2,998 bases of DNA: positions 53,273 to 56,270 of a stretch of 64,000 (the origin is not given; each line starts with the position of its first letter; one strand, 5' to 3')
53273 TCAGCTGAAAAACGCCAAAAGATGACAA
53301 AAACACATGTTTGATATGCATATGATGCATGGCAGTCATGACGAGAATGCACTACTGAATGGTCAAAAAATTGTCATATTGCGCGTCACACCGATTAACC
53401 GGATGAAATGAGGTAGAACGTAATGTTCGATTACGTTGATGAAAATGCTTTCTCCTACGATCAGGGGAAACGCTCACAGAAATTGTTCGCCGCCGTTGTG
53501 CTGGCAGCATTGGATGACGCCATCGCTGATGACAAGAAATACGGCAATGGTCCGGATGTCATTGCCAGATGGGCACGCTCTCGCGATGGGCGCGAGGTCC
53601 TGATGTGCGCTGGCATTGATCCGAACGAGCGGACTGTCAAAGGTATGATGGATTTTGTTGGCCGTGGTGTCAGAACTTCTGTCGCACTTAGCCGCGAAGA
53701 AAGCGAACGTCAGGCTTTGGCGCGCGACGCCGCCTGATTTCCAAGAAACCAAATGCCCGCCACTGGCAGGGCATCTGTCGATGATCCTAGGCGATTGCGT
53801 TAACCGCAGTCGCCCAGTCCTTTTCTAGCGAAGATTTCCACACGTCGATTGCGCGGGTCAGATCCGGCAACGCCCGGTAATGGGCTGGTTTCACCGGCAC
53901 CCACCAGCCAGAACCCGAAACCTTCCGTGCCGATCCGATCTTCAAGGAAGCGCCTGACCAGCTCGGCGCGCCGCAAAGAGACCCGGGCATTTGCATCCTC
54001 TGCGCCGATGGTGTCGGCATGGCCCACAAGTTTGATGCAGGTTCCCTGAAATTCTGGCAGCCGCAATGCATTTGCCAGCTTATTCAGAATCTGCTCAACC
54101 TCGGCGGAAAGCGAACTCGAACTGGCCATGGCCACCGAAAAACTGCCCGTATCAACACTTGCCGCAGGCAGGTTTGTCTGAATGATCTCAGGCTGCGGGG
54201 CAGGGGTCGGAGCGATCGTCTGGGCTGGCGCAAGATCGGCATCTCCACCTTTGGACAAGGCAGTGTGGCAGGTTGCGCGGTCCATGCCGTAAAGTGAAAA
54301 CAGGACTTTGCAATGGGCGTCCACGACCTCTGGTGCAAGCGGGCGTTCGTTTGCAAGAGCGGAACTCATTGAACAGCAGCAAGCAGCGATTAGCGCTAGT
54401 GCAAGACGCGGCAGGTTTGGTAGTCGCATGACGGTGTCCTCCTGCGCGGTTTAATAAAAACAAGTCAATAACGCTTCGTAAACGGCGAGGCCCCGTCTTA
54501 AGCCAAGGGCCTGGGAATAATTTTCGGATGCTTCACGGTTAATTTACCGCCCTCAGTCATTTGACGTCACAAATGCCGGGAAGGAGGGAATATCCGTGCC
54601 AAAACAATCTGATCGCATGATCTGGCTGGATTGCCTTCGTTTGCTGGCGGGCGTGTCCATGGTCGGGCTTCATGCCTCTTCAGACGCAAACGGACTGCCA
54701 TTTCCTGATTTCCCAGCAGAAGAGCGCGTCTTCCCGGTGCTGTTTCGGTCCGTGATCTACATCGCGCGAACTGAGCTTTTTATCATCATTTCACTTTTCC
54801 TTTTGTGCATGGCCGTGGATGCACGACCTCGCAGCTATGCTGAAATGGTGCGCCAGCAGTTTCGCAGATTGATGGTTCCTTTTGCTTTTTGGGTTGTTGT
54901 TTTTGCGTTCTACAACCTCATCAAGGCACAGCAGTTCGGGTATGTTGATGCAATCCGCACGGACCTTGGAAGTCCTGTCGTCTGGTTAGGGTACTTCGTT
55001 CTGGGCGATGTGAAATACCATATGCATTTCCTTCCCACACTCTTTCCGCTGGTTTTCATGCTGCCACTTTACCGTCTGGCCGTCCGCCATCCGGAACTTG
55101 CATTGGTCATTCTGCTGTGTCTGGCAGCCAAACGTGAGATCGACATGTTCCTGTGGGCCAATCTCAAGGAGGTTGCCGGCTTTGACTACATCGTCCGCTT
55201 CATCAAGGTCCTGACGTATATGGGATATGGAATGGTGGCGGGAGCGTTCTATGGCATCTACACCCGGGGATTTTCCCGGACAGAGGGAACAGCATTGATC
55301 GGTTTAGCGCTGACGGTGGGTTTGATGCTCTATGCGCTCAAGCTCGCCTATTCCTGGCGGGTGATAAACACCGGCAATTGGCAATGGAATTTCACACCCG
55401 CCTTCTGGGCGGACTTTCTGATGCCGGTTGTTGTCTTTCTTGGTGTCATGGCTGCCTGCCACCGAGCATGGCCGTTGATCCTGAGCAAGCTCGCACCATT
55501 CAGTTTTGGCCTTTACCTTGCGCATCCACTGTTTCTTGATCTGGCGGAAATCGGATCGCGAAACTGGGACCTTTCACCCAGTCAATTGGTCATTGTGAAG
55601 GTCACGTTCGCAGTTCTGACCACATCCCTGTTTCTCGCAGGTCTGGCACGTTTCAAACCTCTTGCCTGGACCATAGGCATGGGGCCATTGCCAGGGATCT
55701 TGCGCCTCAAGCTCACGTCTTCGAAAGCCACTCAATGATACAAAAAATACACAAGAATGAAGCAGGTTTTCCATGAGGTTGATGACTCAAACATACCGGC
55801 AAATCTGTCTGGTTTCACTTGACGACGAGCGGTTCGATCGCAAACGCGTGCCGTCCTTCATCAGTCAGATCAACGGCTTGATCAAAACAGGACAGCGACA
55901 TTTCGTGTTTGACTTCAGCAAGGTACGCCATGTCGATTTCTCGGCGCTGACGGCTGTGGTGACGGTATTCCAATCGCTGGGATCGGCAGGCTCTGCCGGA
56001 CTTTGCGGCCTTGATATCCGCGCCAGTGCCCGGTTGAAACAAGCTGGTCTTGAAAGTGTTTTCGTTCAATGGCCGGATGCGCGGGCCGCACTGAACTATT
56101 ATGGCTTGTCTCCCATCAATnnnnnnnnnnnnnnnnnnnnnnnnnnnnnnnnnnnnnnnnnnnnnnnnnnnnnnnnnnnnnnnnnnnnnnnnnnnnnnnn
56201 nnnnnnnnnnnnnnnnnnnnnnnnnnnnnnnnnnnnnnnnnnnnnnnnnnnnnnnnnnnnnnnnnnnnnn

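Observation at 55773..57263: STAS domain fused to a nucleotidyltransferase-like + hexapeptide-repeat body with a degenerate pyrophosphorylase signature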

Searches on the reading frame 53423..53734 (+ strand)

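Call 8: search_protein_families(library=pfam, proteins=[window:53423-53734:+], max_evalue=0.01)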
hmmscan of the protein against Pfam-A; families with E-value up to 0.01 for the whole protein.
window:53423-53734:+ (104 aa): 1 family
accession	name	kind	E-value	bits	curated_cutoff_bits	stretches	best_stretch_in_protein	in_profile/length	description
PF19796.4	DUF6280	-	1e-44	151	27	1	14-98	1-85/86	Family of unknown function (DUF6280)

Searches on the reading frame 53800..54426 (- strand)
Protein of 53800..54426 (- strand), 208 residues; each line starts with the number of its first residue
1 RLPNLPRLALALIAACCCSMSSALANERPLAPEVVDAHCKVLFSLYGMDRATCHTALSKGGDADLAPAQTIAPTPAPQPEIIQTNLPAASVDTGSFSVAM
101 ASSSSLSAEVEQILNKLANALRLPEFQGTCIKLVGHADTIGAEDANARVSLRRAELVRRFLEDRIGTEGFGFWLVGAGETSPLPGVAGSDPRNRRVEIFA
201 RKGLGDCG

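Call 8: search_protein_families(library=pfam, proteins=[window:53800-54426:-], max_evalue=0.01)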
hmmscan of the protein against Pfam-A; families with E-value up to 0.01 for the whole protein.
window:53800-54426:- (208 aa): 1 family
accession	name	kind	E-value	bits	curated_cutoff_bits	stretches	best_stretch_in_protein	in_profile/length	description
PF00691.25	OmpA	-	9.2e-11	42.4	27.2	1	102-183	5-85/98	OmpA family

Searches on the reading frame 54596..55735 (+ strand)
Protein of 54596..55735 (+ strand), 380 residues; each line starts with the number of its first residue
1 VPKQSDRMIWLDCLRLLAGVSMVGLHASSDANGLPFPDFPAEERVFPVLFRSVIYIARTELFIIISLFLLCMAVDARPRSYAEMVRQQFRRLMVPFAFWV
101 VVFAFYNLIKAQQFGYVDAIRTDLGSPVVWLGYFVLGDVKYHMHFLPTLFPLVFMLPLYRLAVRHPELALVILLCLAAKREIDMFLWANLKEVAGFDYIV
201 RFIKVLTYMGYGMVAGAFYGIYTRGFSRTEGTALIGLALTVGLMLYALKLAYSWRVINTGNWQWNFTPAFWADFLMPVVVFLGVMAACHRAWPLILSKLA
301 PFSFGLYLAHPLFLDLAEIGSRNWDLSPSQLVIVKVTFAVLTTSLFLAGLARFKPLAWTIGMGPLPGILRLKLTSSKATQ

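Call 8: search_protein_families(library=pfam, proteins=[window:54596-55735:+], max_evalue=0.01)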
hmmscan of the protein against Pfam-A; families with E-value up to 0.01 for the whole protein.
window:54596-55735:+ (380 aa): 1 family
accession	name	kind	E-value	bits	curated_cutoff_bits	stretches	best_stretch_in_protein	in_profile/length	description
PF01757.29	Acyl_transf_3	-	1.5e-28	100.3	31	1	9-347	2-324/326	Acyltransferase domain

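Call 19: search_protein_families(library=ncbifam, proteins=[window:54596-55735:+], max_evalue=0.001)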
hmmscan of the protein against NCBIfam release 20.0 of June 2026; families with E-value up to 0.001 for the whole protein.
window:54596-55735:+ (380 aa): 0 families

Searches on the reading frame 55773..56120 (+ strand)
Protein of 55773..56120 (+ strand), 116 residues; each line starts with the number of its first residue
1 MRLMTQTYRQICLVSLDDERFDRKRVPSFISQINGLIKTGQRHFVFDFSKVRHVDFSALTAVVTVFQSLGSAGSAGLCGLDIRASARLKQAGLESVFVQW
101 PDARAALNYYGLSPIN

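Call 85: search_solved_structures(query=window:55773-56120:+, max_evalue=10, show_alignments=4)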
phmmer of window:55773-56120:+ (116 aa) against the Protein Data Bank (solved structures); distinct sequences matched with E-value up to 10: 2.
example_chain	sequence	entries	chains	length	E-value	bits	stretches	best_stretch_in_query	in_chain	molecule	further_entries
4i9y_A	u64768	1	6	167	0.38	14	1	16-58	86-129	E3 SUMO-protein ligase RanBP2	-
4lqw_A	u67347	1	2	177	0.41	13.8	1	16-58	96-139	E3 SUMO-protein ligase RanBP2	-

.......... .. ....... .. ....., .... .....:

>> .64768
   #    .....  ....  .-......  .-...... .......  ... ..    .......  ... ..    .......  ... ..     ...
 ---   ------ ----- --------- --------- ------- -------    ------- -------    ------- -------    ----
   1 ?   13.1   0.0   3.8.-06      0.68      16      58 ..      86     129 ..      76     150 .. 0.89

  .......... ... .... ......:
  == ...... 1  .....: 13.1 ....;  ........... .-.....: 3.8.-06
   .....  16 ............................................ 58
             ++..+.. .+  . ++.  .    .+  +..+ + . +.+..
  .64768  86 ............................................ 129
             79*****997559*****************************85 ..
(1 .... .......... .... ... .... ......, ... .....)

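Call 88: search_solved_structures(query=A6, max_evalue=1, show_alignments=4)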
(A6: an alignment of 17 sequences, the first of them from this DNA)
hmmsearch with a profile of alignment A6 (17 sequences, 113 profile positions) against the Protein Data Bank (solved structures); distinct sequences matched with E-value up to 1: 40.
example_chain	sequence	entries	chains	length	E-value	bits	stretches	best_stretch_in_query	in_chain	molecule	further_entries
4qtp_A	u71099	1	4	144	1.2e-13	54.3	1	5-109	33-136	Anti-sigma factor antagonist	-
1sbo_A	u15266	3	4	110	1.8e-12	50.6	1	4-106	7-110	Putative anti-sigma factor antagonist TM1442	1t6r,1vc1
8ih8_A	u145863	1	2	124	3.7e-12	49.6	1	5-108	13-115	Anti-sigma-F factor antagonist RsfB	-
2ka5_A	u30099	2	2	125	9.7e-09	38.6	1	32-109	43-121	Putative anti-sigma factor antagonist TM_1081 | Putative anti-sigma factor antagonist TM1081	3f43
4hyl_A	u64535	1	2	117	1.1e-08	38.3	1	5-108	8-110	Stage II sporulation protein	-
1th8_B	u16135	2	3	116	1.4e-08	38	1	3-109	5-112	Anti-sigma F factor antagonist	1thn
1tid_B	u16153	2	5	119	1.5e-08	38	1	3-109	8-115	Anti-sigma F factor antagonist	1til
3t6o_A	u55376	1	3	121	9.8e-06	28.9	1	19-109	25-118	Sulfate transporter/antisigma-factor antagonist STAS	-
1auz_A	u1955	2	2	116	1.5e-05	28.3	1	20-107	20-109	SPOIIAA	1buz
6zy2_B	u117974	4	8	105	0.00017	24.9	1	31-93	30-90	ABC transporter maintaining OM lipid asymmetry, cytoplasmic STAS component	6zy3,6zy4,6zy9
6xbd_K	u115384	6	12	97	0.00033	24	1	31-88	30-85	Phospholipid ABC transporter-binding protein MlaB | Lipid asymmetry maintenance protein MlaB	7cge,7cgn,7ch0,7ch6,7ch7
7lhv_A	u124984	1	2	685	0.00034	23.9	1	44-95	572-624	Sulfate transporter 4.1, chloroplastic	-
6xgy_B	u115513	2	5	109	0.00046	23.5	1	32-88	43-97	ABC transporter maintaining OM lipid asymmetry, cytoplasmic STAS component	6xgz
9u9f_A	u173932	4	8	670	0.00059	23.1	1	25-106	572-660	SULTR-like phosphorus distribution transporter | Os06g0143700 protein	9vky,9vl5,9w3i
9iar_B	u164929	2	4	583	0.0021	21.4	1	35-106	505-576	Sodium-independent sulfate anion transporter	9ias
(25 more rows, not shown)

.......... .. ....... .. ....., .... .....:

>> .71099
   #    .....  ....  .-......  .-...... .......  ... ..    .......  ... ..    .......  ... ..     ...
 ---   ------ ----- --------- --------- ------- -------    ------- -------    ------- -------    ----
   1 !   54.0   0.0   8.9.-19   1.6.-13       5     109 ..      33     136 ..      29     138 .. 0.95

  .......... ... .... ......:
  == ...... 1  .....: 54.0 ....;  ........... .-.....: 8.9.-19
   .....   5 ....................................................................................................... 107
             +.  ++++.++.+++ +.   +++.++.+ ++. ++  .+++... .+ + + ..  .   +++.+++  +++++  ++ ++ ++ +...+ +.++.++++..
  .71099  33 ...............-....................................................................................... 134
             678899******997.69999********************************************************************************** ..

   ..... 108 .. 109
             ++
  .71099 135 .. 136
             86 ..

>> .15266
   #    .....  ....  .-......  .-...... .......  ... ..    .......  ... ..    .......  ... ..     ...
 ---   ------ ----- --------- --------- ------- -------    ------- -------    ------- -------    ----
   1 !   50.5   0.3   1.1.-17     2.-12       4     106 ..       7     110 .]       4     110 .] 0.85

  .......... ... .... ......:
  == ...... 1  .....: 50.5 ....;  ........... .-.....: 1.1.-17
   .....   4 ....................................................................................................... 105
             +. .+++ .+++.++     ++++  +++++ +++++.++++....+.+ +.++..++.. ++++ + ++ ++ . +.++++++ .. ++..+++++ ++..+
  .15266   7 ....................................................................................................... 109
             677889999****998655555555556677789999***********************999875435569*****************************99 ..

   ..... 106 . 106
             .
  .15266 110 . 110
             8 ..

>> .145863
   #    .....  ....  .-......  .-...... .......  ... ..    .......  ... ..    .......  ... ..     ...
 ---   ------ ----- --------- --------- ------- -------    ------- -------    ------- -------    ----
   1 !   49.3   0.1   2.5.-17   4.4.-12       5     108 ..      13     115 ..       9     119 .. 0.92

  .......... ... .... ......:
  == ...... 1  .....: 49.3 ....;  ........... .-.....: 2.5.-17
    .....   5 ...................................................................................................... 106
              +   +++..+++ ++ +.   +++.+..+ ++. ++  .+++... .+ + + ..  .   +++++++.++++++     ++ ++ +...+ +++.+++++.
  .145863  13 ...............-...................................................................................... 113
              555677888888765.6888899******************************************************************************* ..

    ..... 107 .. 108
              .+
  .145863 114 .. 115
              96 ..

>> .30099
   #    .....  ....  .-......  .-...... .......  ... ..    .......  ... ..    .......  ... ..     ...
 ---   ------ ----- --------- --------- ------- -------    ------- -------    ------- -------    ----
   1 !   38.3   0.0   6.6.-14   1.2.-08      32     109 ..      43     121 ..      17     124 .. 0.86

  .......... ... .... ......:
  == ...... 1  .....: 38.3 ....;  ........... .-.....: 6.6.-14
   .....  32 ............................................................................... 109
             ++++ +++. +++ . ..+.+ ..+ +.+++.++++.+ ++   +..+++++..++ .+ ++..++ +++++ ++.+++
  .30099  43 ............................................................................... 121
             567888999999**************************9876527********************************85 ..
